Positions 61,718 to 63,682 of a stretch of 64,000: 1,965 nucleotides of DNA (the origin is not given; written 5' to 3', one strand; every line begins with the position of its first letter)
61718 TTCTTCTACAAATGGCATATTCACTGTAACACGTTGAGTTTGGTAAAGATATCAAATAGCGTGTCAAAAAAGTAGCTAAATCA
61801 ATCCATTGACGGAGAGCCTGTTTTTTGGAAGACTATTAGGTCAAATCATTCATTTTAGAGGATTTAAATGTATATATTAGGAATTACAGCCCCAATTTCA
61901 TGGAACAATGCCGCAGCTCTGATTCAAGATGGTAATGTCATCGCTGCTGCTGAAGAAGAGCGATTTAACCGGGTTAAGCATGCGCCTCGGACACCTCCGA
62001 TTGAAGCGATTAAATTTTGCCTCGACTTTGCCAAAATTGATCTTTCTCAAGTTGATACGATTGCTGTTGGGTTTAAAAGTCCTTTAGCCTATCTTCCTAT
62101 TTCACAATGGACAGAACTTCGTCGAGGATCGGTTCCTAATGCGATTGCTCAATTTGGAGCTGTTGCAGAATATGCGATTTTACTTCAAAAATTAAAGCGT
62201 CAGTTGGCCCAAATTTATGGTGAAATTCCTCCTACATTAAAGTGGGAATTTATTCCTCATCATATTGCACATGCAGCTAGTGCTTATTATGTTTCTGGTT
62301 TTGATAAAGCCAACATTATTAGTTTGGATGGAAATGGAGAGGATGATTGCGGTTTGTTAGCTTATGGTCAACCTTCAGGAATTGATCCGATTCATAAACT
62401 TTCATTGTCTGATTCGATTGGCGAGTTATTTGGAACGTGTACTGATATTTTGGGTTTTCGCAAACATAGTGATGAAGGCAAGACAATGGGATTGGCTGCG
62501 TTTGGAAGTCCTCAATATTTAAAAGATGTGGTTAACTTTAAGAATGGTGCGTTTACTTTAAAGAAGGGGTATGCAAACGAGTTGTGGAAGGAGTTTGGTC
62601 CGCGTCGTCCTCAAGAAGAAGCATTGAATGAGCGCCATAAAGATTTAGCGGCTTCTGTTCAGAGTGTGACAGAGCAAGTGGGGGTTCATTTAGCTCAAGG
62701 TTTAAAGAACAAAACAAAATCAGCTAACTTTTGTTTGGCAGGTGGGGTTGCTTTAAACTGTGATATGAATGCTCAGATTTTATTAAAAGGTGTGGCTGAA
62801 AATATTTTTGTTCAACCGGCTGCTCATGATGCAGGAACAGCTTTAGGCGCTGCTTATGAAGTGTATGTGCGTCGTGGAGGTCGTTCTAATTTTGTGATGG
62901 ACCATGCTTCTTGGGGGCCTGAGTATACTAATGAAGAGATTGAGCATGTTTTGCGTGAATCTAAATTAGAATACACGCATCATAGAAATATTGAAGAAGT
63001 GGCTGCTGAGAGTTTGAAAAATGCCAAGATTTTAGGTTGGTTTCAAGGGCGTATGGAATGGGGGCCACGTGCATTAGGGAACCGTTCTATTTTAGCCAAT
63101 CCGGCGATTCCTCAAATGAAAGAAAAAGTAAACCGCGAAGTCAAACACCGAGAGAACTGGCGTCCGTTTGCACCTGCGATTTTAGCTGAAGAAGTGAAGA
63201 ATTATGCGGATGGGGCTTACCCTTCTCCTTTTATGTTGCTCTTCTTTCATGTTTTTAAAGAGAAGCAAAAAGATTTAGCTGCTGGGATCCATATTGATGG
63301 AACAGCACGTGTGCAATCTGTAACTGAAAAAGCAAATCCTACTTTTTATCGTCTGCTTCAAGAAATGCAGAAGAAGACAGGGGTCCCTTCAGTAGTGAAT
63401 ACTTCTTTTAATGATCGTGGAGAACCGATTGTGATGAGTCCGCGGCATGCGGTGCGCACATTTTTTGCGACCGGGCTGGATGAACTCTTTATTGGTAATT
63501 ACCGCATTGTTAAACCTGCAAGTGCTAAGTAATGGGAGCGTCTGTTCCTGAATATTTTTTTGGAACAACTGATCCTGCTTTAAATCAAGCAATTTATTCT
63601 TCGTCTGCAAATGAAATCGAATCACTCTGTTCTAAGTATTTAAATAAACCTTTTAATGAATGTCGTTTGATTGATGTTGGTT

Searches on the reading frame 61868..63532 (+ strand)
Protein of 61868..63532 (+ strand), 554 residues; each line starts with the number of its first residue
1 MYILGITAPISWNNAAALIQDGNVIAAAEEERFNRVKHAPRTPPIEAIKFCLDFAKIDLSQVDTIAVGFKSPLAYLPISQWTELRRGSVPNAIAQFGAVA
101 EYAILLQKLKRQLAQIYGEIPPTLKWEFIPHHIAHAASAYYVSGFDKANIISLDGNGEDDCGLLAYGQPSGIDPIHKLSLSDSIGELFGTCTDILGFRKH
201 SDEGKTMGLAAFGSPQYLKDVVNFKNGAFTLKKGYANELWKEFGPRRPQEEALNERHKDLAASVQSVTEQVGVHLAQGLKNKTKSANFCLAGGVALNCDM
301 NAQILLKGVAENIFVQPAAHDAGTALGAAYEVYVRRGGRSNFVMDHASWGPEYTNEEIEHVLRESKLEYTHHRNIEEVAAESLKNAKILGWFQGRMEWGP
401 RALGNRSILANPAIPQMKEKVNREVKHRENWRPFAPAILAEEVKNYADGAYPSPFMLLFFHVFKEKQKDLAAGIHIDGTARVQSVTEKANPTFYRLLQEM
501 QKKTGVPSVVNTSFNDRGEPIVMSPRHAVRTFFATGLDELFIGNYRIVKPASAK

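Call 5: search_protein_families(library=pfam, proteins=[window:61868-63532:+], max_evalue=0.01)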
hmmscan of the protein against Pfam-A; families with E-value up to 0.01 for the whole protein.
window:61868-63532:+ (554 aa): 3 families
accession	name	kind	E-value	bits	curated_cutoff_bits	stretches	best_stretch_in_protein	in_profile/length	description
PF16861.10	Carbam_trans_C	-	8.9e-68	227.6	27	1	380-549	1-170/170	Carbamoyltransferase C-terminus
PF02543.21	Carbam_trans_N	-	2.6e-49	168.9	24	1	3-329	2-345/346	Carbamoyltransferase N-terminus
PF00814.31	TsaD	-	0.0044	17.2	24.8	0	180-301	133-234/264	tRNA N6-adenosine threonylcarbamoyltransferase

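Call 6: search_protein_families(library=ncbifam, proteins=[window:61868-63532:+], max_evalue=0.01)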
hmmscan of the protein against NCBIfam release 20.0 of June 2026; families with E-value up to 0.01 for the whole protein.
window:61868-63532:+ (554 aa): 1 family
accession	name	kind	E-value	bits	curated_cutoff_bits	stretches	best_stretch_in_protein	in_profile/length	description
NF041651.1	nodul_NodU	equivalog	4.9e-43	147.7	1000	1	255-519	268-527/556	nodulation protein NodU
